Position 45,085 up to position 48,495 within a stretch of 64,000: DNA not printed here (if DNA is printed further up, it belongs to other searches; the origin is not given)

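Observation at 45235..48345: Heme-copper oxidase with a blue-copper electron donor fused to subunit I+III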

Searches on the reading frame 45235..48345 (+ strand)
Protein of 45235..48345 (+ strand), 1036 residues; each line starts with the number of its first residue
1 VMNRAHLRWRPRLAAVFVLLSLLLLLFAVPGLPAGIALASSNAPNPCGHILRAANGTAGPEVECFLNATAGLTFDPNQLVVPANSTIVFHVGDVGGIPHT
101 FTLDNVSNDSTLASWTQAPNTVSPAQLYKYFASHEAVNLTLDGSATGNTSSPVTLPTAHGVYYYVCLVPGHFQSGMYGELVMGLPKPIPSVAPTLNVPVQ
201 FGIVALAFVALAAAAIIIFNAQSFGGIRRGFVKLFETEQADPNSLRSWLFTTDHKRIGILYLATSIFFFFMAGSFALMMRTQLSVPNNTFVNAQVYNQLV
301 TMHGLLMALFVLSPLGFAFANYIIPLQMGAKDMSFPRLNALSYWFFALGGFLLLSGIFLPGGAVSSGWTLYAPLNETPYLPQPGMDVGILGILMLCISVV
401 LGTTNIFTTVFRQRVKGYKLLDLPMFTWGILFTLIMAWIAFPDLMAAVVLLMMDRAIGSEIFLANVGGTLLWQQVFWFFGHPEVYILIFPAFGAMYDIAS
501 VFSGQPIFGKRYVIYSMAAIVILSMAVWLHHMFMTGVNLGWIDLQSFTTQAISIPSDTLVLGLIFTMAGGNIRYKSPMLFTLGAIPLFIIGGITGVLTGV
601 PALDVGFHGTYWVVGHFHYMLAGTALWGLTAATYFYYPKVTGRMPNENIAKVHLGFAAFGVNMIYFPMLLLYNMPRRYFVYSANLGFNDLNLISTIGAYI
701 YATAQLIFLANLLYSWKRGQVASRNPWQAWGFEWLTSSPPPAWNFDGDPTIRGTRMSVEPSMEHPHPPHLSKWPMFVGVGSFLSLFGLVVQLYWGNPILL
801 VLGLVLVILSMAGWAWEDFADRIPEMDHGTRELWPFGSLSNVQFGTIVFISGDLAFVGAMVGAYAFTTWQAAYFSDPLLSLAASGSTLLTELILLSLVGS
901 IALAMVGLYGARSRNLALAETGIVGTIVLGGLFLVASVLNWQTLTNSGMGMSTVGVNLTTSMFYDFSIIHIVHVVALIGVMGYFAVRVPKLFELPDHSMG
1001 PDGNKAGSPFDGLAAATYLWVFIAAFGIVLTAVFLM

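Call 3: search_protein_families(library=pfam, proteins=[window:45235-48345:+], max_evalue=0.01)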
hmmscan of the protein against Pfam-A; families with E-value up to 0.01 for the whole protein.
window:45235-48345:+ (1036 aa): 3 families
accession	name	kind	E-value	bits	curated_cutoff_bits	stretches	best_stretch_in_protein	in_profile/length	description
PF00115.25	COX1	-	2.2e-126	422.7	34.8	1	256-700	1-436/436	Cytochrome C and Quinol oxidase polypeptide I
PF06525.17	SoxE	-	2e-07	31.1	21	1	78-182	40-138/149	Sulfocyanin (SoxE) domain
PF00127.26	Copper-bind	-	0.00054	20.8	21.2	1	70-181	10-97/99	Copper binding proteins, plastocyanin/azurin family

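Call 4: search_protein_families(library=ncbifam, proteins=[window:45235-48345:+], max_evalue=0.01)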
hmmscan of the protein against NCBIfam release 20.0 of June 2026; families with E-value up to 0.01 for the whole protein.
window:45235-48345:+ (1036 aa): 10 families
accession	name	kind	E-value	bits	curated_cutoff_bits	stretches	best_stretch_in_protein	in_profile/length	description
TIGR02891.1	CtaD_CoxA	equivalog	7.9e-164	546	670.75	1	248-750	1-503/504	cytochrome c oxidase subunit I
NF050116.1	cyt_aa3_Actin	exception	9.8e-148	493.2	880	1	248-765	2-519/522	aa3-type cytochrome oxidase subunit I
TIGR02882.1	QoxB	equivalog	1.4e-123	413.6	1015.5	1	246-808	42-618/643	cytochrome aa3 quinol oxidase subunit I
TIGR02843.1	CyoB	equivalog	6.3e-108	361.9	1020.35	1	246-794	45-611/646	cytochrome o ubiquinol oxidase subunit I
NF011592.0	PRK15017.1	equivalog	1.4e-86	291.7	1271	1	246-752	46-559/663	cytochrome o ubiquinol oxidase subunit I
NF041075.1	quin_ox_SoxB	equivalog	5.8e-30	104.7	700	1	263-634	2-367/468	proton pump complex quinol oxidase subunit SoxB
TIGR03094.1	sulfo_cyanin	equivalog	2.3e-07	30.5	168.4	1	78-181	86-183/195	sulfocyanin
NF050119.1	aa3_CtaE_Actin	exception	8.8e-06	26.1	190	1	841-982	10-143/190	aa3-type cytochrome oxidase subunit III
TIGR03095.1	rusti_cyanin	equivalog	2.3e-05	24.6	146.7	1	158-182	123-147/148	rusticyanin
NF051440.1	CuResCopIPSEAE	equivalog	0.0012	18.6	280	0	164-181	160-177/180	copper-resistant cuproprotein CopI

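Call 5: find_homologous_proteins(query=window:45235-48345:+, region=1-250)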
Query window:45235-48345:+, residues 1-250 (250 aa): 4 proteins with E <= 0.001 among 8000 candidates.
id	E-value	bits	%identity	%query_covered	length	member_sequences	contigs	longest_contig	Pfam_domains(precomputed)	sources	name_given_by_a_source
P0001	6.9e-160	548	100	100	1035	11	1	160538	PF06525.18,PF00115.26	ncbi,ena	-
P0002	4.2e-99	349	63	100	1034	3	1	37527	PF00115.26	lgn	-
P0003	4.6e-73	264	52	96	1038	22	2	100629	PF00115.26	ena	-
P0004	2.0e-72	262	53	100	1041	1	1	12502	PF00115.26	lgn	-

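Call 17: find_encoding_contigs(protein=P0003, flank=8000, max_places=3)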
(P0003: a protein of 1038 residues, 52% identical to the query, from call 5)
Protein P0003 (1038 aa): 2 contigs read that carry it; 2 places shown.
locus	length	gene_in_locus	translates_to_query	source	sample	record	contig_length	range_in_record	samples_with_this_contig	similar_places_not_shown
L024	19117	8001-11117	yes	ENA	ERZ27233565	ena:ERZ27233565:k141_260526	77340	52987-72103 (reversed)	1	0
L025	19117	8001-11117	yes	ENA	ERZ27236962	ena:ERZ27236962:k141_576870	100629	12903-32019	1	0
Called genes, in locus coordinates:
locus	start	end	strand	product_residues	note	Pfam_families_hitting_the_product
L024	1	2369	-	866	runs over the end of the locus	PF02463:SMC_N, PF13476:AAA_23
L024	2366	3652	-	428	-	PF00149:Metallophos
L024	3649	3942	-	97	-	-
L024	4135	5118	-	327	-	PF00924:MS_channel_2nd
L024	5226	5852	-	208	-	-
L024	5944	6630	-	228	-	PF00127:Copper-bind (weak)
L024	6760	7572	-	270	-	PF00398:RrnaAD (weak), PF08241:Methyltransf_11, PF08242:Methyltransf_12, PF13649:Methyltransf_25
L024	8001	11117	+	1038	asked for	PF00115:COX1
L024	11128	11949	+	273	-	PF00116:COX2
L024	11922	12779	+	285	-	-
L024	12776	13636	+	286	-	PF01026:TatD_DNase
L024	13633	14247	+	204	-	PF02223:Thymidylate_kin, PF13521:AAA_28 (weak)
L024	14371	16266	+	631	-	PF03704:BTAD (faint), PF13428:TPR_14 (faint), PF28559:TPR_SusR (faint), PF14559:TPR_19 (weak), PF23914:TPR_CcmH_CycH, PF13432:TPR_16, PF07719:TPR_2 (weak), PF13432:TPR_16, +18 more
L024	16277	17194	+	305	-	PF04055:Radical_SAM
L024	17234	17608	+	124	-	-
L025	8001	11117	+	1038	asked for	PF00115:COX1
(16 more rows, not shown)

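Call 19: find_encoding_contigs(protein=P0004, flank=8000, max_places=2)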
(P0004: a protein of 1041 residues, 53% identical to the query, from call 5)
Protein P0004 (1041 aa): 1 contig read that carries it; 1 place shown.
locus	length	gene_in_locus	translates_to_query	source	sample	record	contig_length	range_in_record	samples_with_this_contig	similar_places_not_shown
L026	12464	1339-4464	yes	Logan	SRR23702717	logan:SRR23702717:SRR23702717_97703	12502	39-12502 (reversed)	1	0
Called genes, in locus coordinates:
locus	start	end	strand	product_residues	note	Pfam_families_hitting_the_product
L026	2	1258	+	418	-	?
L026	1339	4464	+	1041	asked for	PF00115:COX1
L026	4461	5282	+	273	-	PF00116:COX2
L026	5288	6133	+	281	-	-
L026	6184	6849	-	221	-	-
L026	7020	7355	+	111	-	PF02416:TatA_B_E (weak)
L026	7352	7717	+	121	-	-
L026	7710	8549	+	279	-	PF00355:Rieske (faint)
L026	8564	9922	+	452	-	PF00033:Cytochrome_B, PF13631:Cytochrom_B_N_2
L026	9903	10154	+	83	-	-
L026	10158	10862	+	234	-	-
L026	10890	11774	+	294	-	PF01040:UbiA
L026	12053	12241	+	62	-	-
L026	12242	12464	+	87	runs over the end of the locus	?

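Call 20: find_encoding_contigs(protein=P0002, flank=8000, max_places=2)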
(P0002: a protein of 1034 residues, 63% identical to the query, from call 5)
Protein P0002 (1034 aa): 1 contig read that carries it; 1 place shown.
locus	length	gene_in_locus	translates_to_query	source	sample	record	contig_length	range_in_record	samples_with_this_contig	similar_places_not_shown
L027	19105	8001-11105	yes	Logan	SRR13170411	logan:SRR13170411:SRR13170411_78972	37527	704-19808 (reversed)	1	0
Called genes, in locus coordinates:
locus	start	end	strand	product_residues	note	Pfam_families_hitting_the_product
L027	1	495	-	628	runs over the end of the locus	-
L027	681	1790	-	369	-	PF00801:PKD, PF18911:PKD_4, PF00801:PKD, PF18911:PKD_4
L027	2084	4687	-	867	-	PF02463:SMC_N, PF13175:AAA_15 (faint), PF13476:AAA_23, PF13304:AAA_21 (weak), PF13558:SbcC_Walker_B (faint)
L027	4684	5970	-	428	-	PF00149:Metallophos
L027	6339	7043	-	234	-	-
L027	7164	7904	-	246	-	PF00127:Copper-bind (weak)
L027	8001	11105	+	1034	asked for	PF00115:COX1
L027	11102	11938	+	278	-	PF00116:COX2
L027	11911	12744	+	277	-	-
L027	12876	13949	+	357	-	-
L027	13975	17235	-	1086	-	PF00801:PKD (weak), PF18911:PKD_4, PF00801:PKD, PF18911:PKD_4, PF00801:PKD, PF18911:PKD_4, PF00801:PKD, PF18911:PKD_4, +2 more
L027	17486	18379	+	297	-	PF01026:TatD_DNase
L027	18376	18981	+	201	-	PF13191:AAA_16 (faint), PF01712:dNK (faint), PF02223:Thymidylate_kin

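Call 21: search_solved_structures(query=window:45235-48345:+, max_evalue=0.01, show_alignments=1)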
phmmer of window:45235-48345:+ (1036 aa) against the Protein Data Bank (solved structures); distinct sequences matched with E-value up to 0.01: 70 (the best 60 are shown).
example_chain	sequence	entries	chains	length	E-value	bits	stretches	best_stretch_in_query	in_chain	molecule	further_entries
8hcr_F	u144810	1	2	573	1.8e-131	443.3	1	248-766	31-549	Probable cytochrome c oxidase subunit 1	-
6adq_F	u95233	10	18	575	1.1e-129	437.3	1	243-767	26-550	Cytochrome c oxidase subunit 1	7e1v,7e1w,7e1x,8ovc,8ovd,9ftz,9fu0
7rh5_R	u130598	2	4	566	2.1e-129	436.5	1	244-767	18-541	Cytochrome c oxidase subunit 1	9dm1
7rh6_R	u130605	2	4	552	3e-129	435.9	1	244-766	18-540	Cytochrome c oxidase subunit 1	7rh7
6hwh_V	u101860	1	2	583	3.1e-127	429.3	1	248-766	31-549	Cytochrome c oxidase subunit 1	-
9wcx_I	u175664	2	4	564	2.3e-126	426.4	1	248-769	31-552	Cytochrome c oxidase subunit 1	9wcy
7q21_D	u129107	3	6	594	2e-120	406.8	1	246-766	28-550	Cytochrome c oxidase subunit 1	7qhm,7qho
6kob_A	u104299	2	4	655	2.2e-117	396.7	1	247-811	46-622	AA3-600 quinol oxidase subunit I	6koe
6koc_A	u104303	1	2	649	3e-117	396.2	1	247-811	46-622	AA3-600 quinol oxidase subunit I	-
2yev_A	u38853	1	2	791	9.4e-116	391.3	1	248-983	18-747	CYTOCHROME C OXIDASE POLYPEPTIDE I+III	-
7jro_a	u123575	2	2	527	2.5e-97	330.3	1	247-756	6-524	COX1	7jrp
1m56_A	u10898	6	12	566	3.4e-94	319.9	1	286-749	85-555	CYTOCHROME C OXIDASE | Cytochrome c oxidase subunit 1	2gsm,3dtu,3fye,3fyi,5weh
6pw0_A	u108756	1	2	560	3.5e-94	319.8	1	286-749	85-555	Cytochrome c oxidase subunit 1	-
1m57_A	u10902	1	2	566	1e-93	318.3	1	286-749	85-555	CYTOCHROME C OXIDASE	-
3om3_A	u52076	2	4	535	2.5e-93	317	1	286-744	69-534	Cytochrome c oxidase, aa3 type, subunit I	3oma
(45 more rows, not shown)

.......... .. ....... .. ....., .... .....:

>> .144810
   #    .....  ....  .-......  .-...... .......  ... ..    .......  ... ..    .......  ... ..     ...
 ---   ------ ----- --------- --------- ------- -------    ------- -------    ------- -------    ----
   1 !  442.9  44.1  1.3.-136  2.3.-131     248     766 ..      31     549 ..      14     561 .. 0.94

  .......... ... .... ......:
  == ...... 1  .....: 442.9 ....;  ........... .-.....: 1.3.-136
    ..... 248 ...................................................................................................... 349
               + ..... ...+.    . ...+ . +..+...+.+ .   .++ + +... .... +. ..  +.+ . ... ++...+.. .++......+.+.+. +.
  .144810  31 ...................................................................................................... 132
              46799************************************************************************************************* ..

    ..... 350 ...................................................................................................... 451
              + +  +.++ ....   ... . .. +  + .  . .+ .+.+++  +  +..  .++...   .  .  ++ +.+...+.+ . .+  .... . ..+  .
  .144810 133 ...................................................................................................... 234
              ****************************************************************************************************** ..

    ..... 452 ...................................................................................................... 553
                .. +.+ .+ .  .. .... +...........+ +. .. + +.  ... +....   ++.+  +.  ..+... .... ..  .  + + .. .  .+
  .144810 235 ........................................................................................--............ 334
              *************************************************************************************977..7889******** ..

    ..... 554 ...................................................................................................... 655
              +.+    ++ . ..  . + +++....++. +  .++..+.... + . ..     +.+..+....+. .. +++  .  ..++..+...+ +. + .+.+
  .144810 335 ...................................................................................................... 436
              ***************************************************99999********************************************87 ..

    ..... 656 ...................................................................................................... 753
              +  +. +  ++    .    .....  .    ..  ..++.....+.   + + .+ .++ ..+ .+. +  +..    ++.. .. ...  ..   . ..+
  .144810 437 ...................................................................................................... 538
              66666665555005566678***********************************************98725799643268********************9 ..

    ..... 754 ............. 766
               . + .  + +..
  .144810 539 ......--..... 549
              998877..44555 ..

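Call 35: find_homologous_proteins(query=window:45235-48345:+, region=245-1036, max_evalue=1e-50)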
Query window:45235-48345:+, residues 245-1036 (792 aa): 5796 proteins with E <= 1e-50 among 8000 candidates; the best 120 are listed.
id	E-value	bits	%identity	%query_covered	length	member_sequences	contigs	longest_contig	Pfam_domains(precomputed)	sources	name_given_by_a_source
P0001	0.0e+0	1771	100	100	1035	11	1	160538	PF06525.18,PF00115.26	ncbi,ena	-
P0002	0.0e+0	1487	81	100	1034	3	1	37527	PF00115.26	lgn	-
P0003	0.0e+0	1328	73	100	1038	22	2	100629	PF00115.26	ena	-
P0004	0.0e+0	1180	65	100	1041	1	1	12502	PF00115.26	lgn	-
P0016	8.4e-235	800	48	100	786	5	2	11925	PF00115.26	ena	-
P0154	1.8e-232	792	48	100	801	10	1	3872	PF00115.26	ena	-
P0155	5.6e-225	768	47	97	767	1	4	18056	PF00115.26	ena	-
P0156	5.8e-219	748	46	100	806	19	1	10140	PF00510.24,PF00115.26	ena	-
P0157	1.6e-216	740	45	98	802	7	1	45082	PF00115.26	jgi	-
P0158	5.0e-214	731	44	100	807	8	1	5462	PF00115.26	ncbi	-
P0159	2.2e-213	729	43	100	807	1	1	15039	PF00115.26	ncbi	-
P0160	5.5e-213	728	45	100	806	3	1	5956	PF00510.24,PF00115.26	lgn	-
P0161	2.0e-211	723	46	94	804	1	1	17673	PF00115.26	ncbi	ncbi:MAG: cbb3-type cytochrome c oxidase subunit I [Methanomassiliicoccales archaeon]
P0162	3.1e-210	719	43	100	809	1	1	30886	PF00115.26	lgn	-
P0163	7.2e-202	691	42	100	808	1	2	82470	PF00115.26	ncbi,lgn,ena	-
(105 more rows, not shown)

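Call 67: predict_structure(alignment_id=A2)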
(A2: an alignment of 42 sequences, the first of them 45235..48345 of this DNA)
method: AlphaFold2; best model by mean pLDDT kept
length: 1036 residues; sequences in the alignment: 42
mean_pLDDT: 77.2   pTM: 0.80
mean pLDDT of the five models: 77.2, 76.4, 75.3, 74.4, 74.4
residues with pLDDT >= 90: 516; 70-90: 219; 50-70: 89; < 50: 212
segments of 3 or more residues with pLDDT < 50: 1-3, 9-11, 24-108, 116-125, 132-201, 210-229, 368-375, 534-536
pLDDT, mean of each block of 10 residues (from residue 1): 48 55 44 29 26 29 25 26 32 35 45 49 48 42 36 30 25 25 27 42 50 48 43 54 82 95 95 93 92 85 92 95 95 93 98 91 64 51 88 96 96 91 96 93 90 86 73 69 89 98 95 96 78 55 80 92 95 97 96 86 74 90 95 97 97 98 95 83 90 97 96 95 93 93 89 88 72 96 96 93 97 93 72 86 94 90 84 80 86 96 97 94 97 96 92 87 92 96 95 76 63 95 94 83
secondary structure, 60 per line:
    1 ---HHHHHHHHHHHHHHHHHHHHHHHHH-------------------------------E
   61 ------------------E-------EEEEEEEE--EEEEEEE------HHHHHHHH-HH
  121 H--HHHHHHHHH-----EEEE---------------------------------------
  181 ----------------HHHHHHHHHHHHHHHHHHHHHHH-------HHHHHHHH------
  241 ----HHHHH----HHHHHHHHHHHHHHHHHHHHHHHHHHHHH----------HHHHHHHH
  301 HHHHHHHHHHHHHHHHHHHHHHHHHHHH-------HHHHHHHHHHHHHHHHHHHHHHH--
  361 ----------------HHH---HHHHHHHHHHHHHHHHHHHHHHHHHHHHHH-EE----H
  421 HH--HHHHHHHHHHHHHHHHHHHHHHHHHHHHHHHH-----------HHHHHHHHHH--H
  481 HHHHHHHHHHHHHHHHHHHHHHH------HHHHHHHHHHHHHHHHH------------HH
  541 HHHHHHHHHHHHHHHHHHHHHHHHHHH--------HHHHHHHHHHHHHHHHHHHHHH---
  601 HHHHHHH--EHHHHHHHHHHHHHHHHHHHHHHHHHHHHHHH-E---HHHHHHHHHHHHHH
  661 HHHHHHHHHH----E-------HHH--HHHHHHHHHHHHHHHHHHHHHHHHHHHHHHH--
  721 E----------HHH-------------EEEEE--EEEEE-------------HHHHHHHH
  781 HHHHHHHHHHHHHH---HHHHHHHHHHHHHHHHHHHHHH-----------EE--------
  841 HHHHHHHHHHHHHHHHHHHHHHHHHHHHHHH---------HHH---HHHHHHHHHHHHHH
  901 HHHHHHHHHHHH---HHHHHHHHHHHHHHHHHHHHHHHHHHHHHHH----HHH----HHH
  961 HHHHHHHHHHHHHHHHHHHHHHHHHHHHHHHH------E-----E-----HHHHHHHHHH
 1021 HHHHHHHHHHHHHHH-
elements in order (helices of 4 or more, strands of 3 or more residues): H4-28 E87-94 E97-103 H110-117 H124-132 E138-141 H197-219 H227-234 H245-249 H254-282 H293-328 H336-358 H383-412 H425-456 H468-477 H480-503 H510-526 H539-567 H576-597 H601-607 H611-641 H647-670 H688-718 E748-752 E755-759 H773-794 H798-819 H841-871 H887-912 H916-946 H958-992 H1011-1035
